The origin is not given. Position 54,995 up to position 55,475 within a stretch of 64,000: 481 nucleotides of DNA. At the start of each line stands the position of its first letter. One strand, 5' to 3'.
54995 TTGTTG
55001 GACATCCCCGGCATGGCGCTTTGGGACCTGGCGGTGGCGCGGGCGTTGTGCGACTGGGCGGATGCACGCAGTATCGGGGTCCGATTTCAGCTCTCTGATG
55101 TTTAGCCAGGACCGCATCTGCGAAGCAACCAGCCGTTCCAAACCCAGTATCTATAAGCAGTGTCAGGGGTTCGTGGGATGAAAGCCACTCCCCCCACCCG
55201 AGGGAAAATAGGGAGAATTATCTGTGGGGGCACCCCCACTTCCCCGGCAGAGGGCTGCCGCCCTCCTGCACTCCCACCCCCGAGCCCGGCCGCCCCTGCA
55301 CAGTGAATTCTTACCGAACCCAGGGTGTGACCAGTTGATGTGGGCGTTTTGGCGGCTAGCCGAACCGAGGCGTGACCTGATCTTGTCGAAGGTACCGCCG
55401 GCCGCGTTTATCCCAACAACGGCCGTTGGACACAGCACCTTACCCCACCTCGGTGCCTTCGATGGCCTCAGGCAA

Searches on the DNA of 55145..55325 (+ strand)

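Call 59: search_dna_similar(query=window:55145-55325:+, collection=plasmids, mode=distant, max_evalue=0.01, max_rows=15)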
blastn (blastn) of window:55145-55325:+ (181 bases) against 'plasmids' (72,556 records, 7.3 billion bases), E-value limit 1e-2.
No match.
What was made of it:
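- Tried and rejected: The plasmid collection has no match to the MITE (call 59).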
